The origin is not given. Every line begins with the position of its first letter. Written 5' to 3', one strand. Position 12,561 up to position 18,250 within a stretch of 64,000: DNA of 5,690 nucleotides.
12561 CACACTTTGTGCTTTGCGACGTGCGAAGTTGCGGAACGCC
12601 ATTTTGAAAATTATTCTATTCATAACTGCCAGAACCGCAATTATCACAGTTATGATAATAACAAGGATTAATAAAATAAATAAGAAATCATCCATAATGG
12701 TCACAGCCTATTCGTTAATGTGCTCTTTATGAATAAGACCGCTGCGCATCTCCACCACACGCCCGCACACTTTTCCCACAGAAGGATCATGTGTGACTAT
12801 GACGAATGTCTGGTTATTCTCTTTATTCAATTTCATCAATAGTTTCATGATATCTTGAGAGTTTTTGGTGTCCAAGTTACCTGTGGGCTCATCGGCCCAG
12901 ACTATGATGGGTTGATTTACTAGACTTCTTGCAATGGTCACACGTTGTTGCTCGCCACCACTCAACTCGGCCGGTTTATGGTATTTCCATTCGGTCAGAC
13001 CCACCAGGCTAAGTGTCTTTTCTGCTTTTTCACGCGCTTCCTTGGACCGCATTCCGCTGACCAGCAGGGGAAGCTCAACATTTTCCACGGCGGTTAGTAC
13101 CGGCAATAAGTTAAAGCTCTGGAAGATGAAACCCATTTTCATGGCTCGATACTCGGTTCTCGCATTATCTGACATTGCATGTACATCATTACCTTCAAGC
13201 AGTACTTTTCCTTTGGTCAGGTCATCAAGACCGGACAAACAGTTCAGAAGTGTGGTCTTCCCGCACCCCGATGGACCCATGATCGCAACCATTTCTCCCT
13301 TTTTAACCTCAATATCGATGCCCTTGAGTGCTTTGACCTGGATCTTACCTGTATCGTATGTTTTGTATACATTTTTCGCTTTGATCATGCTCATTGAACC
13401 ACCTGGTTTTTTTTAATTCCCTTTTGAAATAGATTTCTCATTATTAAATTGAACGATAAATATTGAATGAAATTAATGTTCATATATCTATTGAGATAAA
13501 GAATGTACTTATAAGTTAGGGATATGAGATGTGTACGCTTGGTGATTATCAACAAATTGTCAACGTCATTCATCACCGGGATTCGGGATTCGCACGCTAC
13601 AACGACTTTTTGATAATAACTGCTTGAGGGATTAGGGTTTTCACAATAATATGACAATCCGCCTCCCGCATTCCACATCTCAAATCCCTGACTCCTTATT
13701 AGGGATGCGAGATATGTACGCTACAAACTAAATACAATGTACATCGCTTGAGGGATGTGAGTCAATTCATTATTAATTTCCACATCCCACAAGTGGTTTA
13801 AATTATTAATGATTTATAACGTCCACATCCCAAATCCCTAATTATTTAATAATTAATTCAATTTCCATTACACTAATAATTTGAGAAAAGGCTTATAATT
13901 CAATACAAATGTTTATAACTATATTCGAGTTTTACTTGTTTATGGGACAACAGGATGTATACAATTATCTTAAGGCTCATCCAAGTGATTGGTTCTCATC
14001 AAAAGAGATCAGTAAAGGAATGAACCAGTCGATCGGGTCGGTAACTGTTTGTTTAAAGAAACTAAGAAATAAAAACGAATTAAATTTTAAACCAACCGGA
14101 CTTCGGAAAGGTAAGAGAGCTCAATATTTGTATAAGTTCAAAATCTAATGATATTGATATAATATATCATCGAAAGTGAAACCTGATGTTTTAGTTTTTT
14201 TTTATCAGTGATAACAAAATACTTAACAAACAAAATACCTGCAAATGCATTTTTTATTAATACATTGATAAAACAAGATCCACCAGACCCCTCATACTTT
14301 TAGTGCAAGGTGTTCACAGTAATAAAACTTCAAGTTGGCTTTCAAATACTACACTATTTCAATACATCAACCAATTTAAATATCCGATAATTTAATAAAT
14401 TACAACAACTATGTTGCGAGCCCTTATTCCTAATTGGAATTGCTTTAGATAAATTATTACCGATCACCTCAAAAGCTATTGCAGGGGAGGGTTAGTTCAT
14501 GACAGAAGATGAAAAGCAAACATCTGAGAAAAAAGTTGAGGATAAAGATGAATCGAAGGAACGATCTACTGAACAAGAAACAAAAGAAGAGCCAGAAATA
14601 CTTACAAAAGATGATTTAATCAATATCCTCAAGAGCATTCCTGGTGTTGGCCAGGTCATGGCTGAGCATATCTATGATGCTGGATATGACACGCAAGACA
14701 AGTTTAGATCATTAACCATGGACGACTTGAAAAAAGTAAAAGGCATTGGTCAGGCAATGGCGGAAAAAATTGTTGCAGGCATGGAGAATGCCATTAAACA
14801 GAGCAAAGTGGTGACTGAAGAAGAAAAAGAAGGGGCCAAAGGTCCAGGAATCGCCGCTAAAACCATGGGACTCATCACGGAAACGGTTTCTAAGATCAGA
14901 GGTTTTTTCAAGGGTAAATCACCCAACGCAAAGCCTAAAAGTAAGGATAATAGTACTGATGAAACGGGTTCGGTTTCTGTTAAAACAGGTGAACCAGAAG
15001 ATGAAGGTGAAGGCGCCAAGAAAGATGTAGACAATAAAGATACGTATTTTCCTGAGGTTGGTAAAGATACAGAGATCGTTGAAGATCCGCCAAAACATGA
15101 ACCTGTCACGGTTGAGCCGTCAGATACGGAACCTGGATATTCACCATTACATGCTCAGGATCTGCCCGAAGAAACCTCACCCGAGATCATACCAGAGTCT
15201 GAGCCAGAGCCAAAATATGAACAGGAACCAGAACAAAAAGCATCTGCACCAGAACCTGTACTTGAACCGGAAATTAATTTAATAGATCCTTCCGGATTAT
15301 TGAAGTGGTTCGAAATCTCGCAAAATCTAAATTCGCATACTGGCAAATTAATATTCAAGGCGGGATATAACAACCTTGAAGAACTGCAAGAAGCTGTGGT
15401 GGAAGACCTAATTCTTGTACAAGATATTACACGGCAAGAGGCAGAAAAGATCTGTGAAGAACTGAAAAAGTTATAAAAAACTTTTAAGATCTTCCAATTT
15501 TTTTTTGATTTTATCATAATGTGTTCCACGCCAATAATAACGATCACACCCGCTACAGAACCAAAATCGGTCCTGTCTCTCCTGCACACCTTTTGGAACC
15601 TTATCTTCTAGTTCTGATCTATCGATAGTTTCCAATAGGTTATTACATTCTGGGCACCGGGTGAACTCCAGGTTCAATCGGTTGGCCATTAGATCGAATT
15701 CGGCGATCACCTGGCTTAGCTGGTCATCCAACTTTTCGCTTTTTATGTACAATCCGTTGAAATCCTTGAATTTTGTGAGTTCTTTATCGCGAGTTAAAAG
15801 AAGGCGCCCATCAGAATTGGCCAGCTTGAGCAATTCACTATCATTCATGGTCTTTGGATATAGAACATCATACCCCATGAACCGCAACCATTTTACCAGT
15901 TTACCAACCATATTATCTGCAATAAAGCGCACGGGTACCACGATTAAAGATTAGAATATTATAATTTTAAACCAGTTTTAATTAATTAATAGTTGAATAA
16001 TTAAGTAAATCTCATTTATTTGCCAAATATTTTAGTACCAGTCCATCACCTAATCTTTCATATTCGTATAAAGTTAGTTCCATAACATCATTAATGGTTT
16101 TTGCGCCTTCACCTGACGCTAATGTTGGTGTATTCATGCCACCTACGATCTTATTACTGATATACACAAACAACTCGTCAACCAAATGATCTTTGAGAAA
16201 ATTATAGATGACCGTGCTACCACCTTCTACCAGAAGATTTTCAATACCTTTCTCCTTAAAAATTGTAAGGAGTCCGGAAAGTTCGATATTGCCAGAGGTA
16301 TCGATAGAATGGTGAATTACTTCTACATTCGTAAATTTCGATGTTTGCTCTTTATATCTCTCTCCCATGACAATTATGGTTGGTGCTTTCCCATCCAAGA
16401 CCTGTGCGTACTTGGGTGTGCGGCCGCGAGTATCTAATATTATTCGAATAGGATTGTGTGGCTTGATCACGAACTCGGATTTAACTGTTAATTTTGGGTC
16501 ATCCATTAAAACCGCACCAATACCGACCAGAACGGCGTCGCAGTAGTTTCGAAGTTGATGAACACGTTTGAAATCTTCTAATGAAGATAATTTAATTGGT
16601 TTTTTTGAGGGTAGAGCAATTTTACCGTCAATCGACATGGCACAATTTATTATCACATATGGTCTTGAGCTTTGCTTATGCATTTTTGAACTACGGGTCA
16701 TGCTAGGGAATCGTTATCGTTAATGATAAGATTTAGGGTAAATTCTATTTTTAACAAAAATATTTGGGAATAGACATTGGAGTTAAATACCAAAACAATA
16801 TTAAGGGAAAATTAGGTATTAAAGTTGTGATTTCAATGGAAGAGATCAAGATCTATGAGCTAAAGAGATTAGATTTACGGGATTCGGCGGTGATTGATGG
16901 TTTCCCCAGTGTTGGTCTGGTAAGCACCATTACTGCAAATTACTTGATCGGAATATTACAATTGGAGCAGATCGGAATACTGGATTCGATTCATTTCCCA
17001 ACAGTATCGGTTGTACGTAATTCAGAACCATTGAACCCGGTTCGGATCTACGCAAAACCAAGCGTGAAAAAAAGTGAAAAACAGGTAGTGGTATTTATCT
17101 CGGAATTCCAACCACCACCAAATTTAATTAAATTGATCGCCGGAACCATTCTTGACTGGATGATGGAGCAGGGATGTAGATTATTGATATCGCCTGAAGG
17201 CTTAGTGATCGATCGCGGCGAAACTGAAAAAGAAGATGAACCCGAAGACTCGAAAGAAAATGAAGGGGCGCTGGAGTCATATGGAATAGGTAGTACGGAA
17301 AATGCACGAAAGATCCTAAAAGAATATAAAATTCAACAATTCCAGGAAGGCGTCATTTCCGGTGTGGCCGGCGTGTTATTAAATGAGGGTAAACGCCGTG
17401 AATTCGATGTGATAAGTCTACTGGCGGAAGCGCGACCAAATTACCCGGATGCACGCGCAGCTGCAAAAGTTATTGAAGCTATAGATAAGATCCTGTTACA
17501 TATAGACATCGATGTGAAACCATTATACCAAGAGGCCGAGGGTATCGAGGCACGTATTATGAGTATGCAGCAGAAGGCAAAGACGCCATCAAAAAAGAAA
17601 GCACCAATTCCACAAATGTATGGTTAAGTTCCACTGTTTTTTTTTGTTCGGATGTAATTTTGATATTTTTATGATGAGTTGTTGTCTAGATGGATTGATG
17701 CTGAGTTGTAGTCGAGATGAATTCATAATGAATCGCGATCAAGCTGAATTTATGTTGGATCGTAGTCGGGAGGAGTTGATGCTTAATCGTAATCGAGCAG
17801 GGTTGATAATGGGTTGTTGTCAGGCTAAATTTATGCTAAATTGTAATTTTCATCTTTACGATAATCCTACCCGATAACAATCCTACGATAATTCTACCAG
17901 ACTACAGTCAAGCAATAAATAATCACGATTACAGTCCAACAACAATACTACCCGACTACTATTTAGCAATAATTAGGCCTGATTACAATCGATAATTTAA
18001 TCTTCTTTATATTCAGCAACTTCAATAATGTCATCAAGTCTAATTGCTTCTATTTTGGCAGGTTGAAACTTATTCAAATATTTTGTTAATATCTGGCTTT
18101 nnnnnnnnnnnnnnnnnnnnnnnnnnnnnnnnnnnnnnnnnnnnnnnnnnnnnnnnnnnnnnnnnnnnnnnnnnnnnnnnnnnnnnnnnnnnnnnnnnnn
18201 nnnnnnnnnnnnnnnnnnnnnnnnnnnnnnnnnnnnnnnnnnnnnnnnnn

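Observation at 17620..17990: Head-to-head 27-nt repeat array between convergent genes; its forward arm keeps an open frame encoding a Cys/Met nonapeptide-repeat ORF coupled to the PAC2 gene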

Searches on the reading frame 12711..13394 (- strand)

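Call 82: search_protein_families(library=pfam, proteins=[window:12711-13394:-], max_evalue=0.00001)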
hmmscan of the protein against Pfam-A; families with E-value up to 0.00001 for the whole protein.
window:12711-13394:- (228 aa): 2 families
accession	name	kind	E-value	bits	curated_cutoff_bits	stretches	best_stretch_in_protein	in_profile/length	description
PF00005.33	ABC_tran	-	1.4e-34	120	25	1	23-171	1-136/137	ABC transporter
PF02463.25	SMC_N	-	1.1e-06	28.7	40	0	27-215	19-210/220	RecF/RecN/SMC N terminal domain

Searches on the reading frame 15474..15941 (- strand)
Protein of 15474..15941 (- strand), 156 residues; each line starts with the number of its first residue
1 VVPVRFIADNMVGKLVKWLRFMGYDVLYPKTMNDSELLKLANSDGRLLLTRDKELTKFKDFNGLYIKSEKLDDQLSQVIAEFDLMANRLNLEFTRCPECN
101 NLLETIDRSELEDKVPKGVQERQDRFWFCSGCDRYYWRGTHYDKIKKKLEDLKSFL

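Call 13: search_protein_families(library=pfam, proteins=[window:15474-15941:-], max_evalue=0.01)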
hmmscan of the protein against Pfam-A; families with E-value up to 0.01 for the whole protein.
window:15474-15941:- (156 aa): 2 families
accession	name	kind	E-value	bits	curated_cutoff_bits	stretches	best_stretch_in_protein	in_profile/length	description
PF01927.22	Mut7-C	-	7.3e-46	156.3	23.3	1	5-148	2-145/146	Mut7-C RNAse domain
PF18480.7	DUF5615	-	0.00047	20.4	23.8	1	7-54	4-57/110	Domain of unknown function (DUF5615)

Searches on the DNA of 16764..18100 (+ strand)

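Call 30: search_rna_families(sources=[L009, L012, L011], threshold=evalue, max_evalue=1)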
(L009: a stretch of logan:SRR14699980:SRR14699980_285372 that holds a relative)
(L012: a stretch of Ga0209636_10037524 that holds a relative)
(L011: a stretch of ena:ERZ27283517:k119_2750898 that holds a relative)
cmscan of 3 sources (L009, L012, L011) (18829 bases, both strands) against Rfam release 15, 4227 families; matches with E-value up to 1: 0.
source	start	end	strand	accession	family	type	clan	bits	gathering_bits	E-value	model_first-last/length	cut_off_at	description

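Call 67: search_rna_families(source=window, start=17500, end=18100, threshold=evalue, max_evalue=10, show_alignments=3)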
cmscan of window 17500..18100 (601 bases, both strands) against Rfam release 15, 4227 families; matches with E-value up to 10: 5.
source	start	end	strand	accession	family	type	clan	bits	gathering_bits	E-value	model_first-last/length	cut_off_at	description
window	17811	17883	-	RF03694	mir-266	Gene; miRNA;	-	31.1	80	0.00047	1-83/83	no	mir-266 microRNA precursor family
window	17668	17721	+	RF01304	sR5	Gene; snRNA; snoRNA; CD-box;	-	15.9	40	0.35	1-53/53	no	Small nucleolar RNA sR5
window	17964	18049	+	RF00968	mir-626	Gene; miRNA;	-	15.6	70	4.1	1-84/84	no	mir-626 microRNA precursor family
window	17693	17749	+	RF01303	sR49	Gene; snRNA; snoRNA; CD-box;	-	15.3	50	2.5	1-56/56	no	Small nucleolar RNA sR49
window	17694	17749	+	RF01134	sR30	Gene; snRNA; snoRNA; CD-box;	-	11.4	38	3.2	1-57/57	no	Small nucleolar RNA sR30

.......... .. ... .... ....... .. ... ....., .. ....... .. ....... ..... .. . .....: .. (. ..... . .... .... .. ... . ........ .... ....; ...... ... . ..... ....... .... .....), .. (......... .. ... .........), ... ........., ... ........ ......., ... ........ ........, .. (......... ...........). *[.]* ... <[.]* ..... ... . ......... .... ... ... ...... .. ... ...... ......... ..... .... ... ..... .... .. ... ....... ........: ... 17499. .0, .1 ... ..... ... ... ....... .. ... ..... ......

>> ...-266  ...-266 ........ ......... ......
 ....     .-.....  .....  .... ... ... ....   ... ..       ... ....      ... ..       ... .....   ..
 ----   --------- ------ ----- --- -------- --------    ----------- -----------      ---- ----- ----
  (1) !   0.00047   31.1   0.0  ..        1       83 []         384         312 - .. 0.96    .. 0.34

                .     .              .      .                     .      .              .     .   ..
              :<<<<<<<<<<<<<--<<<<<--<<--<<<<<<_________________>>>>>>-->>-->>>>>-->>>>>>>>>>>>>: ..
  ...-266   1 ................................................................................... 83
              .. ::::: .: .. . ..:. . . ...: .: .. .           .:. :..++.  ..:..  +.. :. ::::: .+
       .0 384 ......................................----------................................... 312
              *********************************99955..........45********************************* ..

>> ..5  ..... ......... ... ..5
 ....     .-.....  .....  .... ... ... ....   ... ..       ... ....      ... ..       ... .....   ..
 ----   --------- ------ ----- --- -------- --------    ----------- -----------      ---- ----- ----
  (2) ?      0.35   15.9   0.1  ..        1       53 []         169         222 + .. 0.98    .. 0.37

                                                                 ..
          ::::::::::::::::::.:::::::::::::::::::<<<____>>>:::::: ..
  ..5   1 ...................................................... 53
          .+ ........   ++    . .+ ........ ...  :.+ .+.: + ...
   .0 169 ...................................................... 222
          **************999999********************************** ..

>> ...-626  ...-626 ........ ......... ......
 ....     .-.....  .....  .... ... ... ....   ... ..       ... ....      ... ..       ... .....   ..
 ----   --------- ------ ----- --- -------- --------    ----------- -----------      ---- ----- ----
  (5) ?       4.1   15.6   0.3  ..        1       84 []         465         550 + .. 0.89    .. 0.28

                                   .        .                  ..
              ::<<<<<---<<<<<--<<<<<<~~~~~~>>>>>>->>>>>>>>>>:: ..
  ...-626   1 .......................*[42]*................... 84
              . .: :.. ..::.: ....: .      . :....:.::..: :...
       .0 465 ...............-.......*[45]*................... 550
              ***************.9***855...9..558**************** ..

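Call 74: search_dna_similar(query=window:17628-17996:+, collection=phages, mode=distant, max_evalue=0.01, max_rows=10)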
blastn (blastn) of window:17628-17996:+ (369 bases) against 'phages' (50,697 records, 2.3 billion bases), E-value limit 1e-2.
No match.

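Call 75: search_dna_similar(query=window:17628-17996:+, collection=plasmids, mode=distant, max_evalue=0.01, max_rows=10)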
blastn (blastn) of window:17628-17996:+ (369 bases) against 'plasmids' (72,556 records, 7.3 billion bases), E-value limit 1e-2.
No match.
